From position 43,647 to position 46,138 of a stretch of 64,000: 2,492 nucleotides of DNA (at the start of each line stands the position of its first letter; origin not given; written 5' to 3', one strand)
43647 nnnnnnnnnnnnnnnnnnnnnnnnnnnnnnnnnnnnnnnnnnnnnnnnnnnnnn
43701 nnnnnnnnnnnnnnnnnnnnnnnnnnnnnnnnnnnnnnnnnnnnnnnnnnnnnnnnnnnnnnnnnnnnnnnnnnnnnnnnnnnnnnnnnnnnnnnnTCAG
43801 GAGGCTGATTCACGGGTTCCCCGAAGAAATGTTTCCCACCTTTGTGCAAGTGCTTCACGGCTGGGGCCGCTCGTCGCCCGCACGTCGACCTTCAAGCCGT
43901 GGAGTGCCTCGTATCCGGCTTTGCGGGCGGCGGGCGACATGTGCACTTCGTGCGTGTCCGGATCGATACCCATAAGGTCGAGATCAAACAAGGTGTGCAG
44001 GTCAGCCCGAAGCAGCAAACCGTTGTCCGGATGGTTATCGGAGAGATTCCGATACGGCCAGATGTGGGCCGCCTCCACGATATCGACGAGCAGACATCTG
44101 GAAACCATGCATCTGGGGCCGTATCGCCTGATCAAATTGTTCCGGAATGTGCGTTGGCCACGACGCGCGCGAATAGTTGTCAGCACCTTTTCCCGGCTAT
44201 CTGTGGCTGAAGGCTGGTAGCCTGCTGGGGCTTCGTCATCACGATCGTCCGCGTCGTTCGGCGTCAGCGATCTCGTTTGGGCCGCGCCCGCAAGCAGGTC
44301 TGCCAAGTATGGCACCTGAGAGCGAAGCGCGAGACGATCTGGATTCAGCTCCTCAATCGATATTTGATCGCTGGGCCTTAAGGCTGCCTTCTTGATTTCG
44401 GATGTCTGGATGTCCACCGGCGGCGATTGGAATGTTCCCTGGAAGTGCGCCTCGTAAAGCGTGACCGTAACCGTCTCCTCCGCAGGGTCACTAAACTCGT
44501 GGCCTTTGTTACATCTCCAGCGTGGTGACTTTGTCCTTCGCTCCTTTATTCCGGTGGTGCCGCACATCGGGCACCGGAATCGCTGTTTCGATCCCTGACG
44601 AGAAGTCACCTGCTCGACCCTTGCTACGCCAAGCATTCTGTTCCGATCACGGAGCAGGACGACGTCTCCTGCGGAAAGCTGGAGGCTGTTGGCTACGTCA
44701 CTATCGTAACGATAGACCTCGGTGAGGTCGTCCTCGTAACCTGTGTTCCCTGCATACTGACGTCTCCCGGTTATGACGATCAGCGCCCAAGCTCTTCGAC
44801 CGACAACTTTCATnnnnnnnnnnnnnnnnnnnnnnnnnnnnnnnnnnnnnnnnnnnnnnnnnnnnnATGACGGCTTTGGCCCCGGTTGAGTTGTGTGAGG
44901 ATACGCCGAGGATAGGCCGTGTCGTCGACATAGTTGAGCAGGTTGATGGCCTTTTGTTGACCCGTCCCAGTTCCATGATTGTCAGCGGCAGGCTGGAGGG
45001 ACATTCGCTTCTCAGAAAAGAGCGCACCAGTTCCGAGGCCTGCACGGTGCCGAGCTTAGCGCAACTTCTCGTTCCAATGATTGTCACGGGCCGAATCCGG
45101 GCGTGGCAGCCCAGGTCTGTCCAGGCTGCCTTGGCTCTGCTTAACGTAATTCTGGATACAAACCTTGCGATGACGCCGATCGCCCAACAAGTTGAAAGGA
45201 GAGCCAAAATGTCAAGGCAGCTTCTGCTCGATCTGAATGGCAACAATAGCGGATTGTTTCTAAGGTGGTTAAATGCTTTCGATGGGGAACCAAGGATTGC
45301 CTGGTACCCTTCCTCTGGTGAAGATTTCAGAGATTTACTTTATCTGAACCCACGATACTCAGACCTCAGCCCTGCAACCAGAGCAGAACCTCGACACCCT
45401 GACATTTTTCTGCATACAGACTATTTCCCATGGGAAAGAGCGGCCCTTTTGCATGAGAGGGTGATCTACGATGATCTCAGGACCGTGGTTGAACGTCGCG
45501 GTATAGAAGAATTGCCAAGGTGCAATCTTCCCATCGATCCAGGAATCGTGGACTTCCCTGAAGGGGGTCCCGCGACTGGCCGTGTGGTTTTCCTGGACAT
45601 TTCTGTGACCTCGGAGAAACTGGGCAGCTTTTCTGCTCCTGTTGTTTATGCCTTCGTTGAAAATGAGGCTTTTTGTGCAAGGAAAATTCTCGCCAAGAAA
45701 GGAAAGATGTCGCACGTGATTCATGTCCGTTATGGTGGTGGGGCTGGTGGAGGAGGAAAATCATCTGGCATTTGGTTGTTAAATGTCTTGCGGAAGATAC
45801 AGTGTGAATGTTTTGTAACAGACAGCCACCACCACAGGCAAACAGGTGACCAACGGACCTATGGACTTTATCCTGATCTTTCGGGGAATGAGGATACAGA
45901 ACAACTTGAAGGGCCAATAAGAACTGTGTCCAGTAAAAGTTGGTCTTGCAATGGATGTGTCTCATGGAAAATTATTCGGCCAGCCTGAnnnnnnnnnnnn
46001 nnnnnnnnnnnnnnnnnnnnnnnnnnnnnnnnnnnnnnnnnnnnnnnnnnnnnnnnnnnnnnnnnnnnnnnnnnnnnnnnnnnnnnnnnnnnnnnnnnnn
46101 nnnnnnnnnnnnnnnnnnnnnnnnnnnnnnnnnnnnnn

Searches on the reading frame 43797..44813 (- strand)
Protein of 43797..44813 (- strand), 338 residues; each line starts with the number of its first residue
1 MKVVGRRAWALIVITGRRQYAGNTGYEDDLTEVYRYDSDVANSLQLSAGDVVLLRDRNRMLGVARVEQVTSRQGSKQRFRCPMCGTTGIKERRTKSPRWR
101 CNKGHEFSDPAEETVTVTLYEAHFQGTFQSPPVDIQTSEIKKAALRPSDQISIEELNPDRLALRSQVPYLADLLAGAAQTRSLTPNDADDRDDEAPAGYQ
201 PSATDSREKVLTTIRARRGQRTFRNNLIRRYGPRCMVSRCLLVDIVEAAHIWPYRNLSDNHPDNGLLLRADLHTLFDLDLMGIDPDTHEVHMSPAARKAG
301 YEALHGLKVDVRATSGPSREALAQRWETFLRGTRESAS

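Call 99: search_protein_families(library=pfam, proteins=[window:43797-44813:-], max_evalue=0.001)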
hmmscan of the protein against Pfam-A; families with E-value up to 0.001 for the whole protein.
window:43797-44813:- (338 aa): 1 family
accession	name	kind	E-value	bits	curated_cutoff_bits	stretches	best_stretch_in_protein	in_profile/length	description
PF13391.12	HNH_2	-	1.3e-10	41.4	21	1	235-284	1-66/66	HNH endonuclease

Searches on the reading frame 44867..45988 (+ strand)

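Call 99: search_protein_families(library=pfam, proteins=[window:44867-45988:+], max_evalue=0.001)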
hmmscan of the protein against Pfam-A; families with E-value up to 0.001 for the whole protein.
window:44867-45988:+ (373 aa): 1 family
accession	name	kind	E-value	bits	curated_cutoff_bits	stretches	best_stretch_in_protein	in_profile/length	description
PF24699.1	DUF7663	-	1.7e-53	181.9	27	1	117-320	2-209/225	Domain of unknown function (DUF7663)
